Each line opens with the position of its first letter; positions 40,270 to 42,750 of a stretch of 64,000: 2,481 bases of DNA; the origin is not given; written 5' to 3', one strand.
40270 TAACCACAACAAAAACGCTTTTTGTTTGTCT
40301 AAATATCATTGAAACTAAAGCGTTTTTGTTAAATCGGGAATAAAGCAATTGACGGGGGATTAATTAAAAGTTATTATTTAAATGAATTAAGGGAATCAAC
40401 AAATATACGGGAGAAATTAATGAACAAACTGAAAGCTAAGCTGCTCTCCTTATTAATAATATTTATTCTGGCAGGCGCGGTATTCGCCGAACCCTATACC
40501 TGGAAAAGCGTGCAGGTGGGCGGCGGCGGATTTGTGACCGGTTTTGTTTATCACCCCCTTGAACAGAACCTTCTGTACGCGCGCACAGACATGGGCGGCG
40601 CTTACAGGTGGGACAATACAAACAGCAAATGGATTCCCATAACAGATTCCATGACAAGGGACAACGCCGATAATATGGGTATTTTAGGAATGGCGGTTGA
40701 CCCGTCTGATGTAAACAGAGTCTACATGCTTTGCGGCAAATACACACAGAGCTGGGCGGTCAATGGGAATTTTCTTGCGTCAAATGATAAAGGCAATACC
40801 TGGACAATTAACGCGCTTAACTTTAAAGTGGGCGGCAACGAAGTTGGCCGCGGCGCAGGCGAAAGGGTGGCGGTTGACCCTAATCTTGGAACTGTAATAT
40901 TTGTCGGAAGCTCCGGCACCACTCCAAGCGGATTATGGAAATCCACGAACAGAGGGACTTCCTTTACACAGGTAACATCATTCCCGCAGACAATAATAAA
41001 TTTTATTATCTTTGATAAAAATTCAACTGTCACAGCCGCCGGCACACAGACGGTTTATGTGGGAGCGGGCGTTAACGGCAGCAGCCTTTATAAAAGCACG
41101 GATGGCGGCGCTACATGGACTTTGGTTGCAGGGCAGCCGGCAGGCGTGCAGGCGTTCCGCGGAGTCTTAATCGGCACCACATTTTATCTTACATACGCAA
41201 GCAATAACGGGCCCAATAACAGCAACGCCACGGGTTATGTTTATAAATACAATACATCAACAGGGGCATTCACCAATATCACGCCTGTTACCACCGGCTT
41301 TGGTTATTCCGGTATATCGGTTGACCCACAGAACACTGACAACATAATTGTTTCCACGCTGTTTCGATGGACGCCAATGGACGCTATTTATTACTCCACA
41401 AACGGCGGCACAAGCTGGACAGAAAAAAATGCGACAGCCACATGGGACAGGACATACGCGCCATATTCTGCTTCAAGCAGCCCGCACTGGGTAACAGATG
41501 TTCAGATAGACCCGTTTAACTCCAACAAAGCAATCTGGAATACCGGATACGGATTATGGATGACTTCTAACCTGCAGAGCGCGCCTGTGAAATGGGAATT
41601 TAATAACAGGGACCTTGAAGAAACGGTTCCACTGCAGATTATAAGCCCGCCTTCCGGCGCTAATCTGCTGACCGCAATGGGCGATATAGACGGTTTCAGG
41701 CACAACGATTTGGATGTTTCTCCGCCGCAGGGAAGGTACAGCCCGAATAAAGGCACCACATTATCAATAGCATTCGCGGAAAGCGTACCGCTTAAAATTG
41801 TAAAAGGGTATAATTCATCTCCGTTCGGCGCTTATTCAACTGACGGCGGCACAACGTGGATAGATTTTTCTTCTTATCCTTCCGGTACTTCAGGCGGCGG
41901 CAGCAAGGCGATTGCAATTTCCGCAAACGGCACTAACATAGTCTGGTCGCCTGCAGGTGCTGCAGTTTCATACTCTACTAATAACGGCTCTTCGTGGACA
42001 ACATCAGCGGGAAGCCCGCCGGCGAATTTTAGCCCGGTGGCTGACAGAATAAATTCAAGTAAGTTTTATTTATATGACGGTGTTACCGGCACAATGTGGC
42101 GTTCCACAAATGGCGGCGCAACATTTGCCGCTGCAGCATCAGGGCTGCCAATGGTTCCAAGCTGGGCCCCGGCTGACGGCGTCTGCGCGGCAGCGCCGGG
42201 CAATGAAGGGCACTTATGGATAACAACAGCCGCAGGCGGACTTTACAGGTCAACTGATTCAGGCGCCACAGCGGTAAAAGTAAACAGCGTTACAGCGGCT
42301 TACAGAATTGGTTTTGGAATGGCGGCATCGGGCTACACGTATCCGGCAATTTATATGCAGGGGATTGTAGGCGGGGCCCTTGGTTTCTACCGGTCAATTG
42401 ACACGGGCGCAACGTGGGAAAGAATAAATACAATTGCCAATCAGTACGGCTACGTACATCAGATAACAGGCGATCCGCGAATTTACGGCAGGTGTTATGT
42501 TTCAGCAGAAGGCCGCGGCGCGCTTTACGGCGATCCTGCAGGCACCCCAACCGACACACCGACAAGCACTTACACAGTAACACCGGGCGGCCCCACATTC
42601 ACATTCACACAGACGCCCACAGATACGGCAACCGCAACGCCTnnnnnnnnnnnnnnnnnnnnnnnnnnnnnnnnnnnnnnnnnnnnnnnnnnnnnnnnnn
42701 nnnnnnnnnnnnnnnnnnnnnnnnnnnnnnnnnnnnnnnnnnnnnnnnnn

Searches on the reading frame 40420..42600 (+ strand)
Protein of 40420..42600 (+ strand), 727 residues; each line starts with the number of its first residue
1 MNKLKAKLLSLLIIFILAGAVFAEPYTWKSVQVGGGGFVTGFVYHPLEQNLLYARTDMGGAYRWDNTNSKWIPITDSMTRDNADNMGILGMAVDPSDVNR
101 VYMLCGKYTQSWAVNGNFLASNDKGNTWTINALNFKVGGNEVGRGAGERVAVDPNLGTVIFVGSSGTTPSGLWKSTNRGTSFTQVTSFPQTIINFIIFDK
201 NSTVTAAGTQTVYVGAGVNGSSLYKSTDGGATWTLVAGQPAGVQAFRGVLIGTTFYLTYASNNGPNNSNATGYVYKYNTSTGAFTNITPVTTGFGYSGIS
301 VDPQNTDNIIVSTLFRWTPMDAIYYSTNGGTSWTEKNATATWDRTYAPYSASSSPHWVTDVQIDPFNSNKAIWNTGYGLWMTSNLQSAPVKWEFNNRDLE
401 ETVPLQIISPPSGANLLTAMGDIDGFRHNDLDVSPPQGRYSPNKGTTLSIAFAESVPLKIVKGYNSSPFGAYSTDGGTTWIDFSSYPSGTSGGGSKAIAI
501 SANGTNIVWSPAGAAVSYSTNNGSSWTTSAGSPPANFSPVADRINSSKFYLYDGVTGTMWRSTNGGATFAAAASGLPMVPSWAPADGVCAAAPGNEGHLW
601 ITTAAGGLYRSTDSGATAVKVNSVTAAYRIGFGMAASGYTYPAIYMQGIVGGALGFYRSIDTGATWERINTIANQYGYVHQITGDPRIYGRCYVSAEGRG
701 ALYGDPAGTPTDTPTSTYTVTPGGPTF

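Call 22: search_solved_structures(query=window:40420-42600:+, max_evalue=0.001)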
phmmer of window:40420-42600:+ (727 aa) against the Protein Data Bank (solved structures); distinct sequences matched with E-value up to 0.001: 17.
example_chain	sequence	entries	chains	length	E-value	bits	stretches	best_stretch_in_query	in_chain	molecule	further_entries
6p2m_A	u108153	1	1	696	4.3e-252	841.9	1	22-708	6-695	Type 3a cellulose-binding domain protein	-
2cn2_A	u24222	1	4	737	8.5e-144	483.9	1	19-708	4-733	BETA-1,4-XYLOGLUCAN HYDROLASE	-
6mgj_A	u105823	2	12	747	2.1e-143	482.6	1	23-706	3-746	Xyloglucanase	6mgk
2cn3_A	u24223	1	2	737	1.1e-142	480.2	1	19-708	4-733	BETA-1,4-XYLOGLUCAN HYDROLASE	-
6mgl_A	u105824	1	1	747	2.8e-142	478.9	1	23-706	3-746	Xyloglucanase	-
6p2o_A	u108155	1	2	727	9.9e-141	473.7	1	25-705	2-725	Xyloglucanase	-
6p2n_A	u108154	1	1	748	9e-140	470.6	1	23-706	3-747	Xyloglucanase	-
5jwz_A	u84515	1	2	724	1.6e-139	469.8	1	25-705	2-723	Cellulose-binding family II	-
7kn8_A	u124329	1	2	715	5.2e-137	461.4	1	22-706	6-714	Cellulase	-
5fkr_A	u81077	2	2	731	2.3e-132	446.1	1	24-707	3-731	ENDO-1,4-BETA-GLUCANASE/XYLOGLUCANASE, PUTATIVE, GLY74A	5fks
5fkq_A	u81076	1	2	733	3.2e-131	442.3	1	23-707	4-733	ENDO-1,4-BETA-GLUCANASE/XYLOGLUCANASE, PUTATIVE, GLY74A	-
5fkt_A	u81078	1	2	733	4e-131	442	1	23-707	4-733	ENDO-1,4-BETA-GLUCANASE/XYLOGLUCANASE, GLY74A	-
4lgn_A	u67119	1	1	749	3e-130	439.1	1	23-711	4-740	Cellulose-binding, family II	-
6p2l_A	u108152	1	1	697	2.3e-118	399.8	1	27-702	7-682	Glycosyl hydrolase BNR repeat-containing protein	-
1sqj_A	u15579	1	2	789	4.6e-91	309.5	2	24-336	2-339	oligoxyloglucan reducing-end-specific cellobiohydrolase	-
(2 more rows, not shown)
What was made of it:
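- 40420..45270 (+): g8: signal peptide, GH74 (aa 22-708), CBM11-like module (aa 742-900; 42643-43119), 140-aa linker, two Cys-bounded unknown domains (43507-43998 and 44011-44502), 161-aa stalk (44476-44958), CTD (44968-45267). PDB 6p2m E 4e-252 (call 22).
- On GH74 (g8): 6p2m_A E 4e-252 over residues 22-708, plus 16 further GH74 structures (call 22).
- Checked: Its first 708 aa match solved GH74 xyloglucanases (6p2m_A E 4e-252; 2cn2 E 9e-144; call 22).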
